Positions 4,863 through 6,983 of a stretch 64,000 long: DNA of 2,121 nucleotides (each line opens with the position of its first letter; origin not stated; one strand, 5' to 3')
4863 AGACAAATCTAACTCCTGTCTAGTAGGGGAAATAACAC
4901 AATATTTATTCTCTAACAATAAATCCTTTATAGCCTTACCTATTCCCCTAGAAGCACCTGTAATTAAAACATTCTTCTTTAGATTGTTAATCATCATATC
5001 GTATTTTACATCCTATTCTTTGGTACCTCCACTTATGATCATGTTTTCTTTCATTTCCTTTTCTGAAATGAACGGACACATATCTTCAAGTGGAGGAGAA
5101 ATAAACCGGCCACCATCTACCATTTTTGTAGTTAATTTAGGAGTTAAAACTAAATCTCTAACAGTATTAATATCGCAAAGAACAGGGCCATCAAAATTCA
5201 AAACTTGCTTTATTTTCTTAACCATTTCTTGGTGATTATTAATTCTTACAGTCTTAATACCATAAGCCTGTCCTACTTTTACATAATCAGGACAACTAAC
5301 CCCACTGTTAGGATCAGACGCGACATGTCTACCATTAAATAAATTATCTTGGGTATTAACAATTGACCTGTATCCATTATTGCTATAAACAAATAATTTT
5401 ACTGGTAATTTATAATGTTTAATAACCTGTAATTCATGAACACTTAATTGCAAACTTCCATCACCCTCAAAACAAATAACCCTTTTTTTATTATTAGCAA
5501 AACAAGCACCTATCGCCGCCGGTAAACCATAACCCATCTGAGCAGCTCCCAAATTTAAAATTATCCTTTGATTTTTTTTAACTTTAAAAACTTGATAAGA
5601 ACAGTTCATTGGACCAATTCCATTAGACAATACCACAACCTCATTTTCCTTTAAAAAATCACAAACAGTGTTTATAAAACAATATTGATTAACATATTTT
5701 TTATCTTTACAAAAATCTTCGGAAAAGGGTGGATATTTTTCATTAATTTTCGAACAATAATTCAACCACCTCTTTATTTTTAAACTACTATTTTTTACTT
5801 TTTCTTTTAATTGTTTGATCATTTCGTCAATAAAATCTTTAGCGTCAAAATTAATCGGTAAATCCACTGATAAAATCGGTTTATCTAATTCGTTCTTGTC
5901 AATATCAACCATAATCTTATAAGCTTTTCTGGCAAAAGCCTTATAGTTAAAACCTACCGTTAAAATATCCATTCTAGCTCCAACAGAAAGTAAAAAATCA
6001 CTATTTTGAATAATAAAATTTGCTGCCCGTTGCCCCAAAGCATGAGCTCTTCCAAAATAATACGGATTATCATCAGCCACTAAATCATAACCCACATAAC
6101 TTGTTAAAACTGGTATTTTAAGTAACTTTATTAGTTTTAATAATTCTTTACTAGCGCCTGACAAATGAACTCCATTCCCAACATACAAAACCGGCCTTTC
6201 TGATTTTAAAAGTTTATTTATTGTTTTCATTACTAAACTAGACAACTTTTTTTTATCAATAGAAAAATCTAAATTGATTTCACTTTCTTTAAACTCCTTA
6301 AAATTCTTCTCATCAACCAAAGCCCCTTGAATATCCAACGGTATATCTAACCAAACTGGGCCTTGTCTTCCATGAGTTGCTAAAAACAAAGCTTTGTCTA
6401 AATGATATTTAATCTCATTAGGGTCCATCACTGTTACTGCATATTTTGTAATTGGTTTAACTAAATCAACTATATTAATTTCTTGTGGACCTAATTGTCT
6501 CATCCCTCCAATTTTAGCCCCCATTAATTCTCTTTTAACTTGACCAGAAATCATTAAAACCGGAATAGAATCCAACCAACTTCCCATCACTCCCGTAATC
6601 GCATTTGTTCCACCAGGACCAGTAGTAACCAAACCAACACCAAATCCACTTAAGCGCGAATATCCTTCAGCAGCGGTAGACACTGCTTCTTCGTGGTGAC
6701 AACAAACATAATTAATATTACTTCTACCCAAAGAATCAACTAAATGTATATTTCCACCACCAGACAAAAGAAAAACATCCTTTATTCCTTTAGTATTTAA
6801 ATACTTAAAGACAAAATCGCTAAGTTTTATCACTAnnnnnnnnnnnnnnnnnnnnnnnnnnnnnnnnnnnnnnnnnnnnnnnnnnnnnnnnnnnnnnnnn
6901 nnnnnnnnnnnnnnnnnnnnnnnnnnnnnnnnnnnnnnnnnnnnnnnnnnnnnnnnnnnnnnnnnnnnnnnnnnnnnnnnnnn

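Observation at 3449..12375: CDP-hexose operon combined with shikimate-pathway-like cyclase, kinase, HAD phosphatase, TPP enzyme and a NeuB-like aldolase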

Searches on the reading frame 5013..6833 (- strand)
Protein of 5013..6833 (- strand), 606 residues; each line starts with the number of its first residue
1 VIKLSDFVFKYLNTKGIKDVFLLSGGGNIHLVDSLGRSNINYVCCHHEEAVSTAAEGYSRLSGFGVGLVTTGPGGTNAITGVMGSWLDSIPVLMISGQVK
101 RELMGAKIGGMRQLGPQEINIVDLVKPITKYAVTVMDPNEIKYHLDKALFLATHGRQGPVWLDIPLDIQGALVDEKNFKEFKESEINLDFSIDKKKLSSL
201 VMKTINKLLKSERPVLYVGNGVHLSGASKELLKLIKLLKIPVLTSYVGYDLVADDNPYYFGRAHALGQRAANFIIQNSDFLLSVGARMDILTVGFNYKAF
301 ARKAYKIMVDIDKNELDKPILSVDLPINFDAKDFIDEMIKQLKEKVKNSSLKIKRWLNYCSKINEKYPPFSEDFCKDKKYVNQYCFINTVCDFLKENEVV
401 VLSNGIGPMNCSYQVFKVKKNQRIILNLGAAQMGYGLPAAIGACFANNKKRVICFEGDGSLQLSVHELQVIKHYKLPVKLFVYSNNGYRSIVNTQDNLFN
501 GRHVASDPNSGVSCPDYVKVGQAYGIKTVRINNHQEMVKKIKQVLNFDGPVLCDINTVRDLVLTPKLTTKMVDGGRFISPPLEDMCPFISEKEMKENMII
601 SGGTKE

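Call 4: search_protein_families(library=pfam, proteins=[window:5013-6833:-], max_evalue=0.01)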
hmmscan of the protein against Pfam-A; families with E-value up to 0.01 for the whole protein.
window:5013-6833:- (606 aa): 3 families
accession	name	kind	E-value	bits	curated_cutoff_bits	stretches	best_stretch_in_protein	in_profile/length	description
PF02775.26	TPP_enzyme_C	-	5.8e-33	114.3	21.9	1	412-555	9-151/151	Thiamine pyrophosphate enzyme, C-terminal TPP binding domain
PF00205.28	TPP_enzyme_M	-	1e-30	106.7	30.4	1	204-337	4-136/137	Thiamine pyrophosphate enzyme, central domain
PF02776.23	TPP_enzyme_N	-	1.9e-29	102.3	26.8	1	3-120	2-115/119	Thiamine pyrophosphate enzyme, N-terminal TPP binding domain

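Call 5: search_protein_families(library=ncbifam, proteins=[window:5013-6833:-], max_evalue=0.01)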
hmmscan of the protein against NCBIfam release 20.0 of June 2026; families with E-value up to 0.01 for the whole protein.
window:5013-6833:- (606 aa): 55 families (the best 25 are shown)
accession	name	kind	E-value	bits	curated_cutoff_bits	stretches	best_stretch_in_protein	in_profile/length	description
TIGR00118.1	acolac_lg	equivalog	5.9e-110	368.3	538.35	1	6-559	5-536/557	biosynthetic-type acetolactate synthase large subunit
NF004919.0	PRK06276.1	equivalog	1.7e-100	337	866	1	6-558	5-539/582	acetolactate synthase large subunit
NF004710.0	PRK06048.1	equivalog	1.3e-96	324.3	976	1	6-560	12-540/561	acetolactate synthase large subunit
NF006524.0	PRK08978.1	equivalog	6.2e-96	321.8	738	1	6-556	5-523/548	acetolactate synthase 2 catalytic subunit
NF005058.0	PRK06466.1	equivalog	5.8e-93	312.3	951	1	5-556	7-546/574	acetolactate synthase 3 large subunit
NF005228.0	PRK06725.1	equivalog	1.2e-92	310.9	991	1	6-556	20-544/571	acetolactate synthase large subunit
NF005824.0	PRK07710.1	equivalog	7.8e-91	305.1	976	1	8-565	23-556/573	acetolactate synthase large subunit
NF005651.0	PRK07418.1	subfamily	3.9e-90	302.8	942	1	9-564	26-566/617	acetolactate synthase large subunit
NF005584.0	PRK07282.1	equivalog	6.8e-90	302.2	970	1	5-563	13-546/566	acetolactate synthase large subunit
NF006016.1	PRK08155.1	equivalog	9.8e-90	301.5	870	1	6-557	7-532/554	acetolactate synthase large subunit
NF005860.0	PRK07789.1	equivalog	6.4e-89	298.9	881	1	7-566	39-587/615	acetolactate synthase large subunit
NF006319.0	PRK08527.1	equivalog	3.1e-88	296.6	905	1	5-559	7-540/565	acetolactate synthase large subunit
NF006581.0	PRK09107.1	equivalog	1.8e-86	290.8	974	1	6-556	15-552/595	acetolactate synthase 3 large subunit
NF005039.0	PRK06456.1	equivalog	7.9e-86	288.8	868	1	7-560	7-547/572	acetolactate synthase large subunit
NF006525.0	PRK08979.1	equivalog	2.9e-82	276.9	1084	1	5-556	7-544/572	acetolactate synthase 3 large subunit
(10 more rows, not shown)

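Call 31: search_solved_structures(query=window:5013-6833:-, max_evalue=1e-20)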
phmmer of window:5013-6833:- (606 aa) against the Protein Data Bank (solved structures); distinct sequences matched with E-value up to 1e-20: 145 (the best 60 are shown).
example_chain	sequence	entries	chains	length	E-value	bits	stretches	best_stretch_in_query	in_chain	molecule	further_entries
8rph_A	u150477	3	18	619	9.3e-120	404.1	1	2-599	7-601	Thiamine pyrophosphate-binding protein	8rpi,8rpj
5ahk_A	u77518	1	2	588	1.2e-70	241.9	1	2-557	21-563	ACETOLACTATE SYNTHASE II, LARGE SUBUNIT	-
7u25_A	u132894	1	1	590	9.2e-68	232.4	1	5-557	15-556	Acetolactate synthase, chloroplastic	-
3e9y_A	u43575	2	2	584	1.3e-67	231.9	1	5-557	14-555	Acetolactate synthase, chloroplastic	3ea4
7stq_A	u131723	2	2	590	3.6e-67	230.4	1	5-557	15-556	Acetolactate synthase, chloroplastic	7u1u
8et5_A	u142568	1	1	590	3.8e-67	230.3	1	5-559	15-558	Acetolactate synthase, chloroplastic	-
7tzz_A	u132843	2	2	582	4.7e-67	230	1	5-557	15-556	Acetolactate synthase, chloroplastic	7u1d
6u9h_A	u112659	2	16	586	4.8e-67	230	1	5-557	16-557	Acetolactate synthase, chloroplastic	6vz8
1ybh_A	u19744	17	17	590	4.9e-67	230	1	5-557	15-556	Acetolactate synthase, chloroplast | Acetolactate synthase | Acetolactate synthase, chloroplastic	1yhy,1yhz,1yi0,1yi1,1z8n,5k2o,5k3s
6lpi_A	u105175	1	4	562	1.1e-62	215.6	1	5-556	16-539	Acetolactate synthase isozyme 1 large subunit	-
1jsc_A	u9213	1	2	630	1.4e-55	192.2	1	12-566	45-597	ACETOHYDROXY-ACID SYNTHASE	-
6u9d_A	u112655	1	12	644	1.5e-55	192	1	12-566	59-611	Acetolactate synthase catalytic subunit, mitochondrial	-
1n0h_A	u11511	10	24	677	1.8e-55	191.8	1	12-566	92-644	Acetolactate synthase | Acetolactate synthase, mitochondrial | Acetolactate synthase catalytic subunit, mitochondrial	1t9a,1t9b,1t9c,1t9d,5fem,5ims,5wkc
6dek_A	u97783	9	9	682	4.9e-55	190.3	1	17-566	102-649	Acetolactate synthase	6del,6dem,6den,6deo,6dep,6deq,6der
6wo1_A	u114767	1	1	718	6.8e-51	176.7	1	15-550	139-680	Acetohydroxyacid synthase catalytic subunit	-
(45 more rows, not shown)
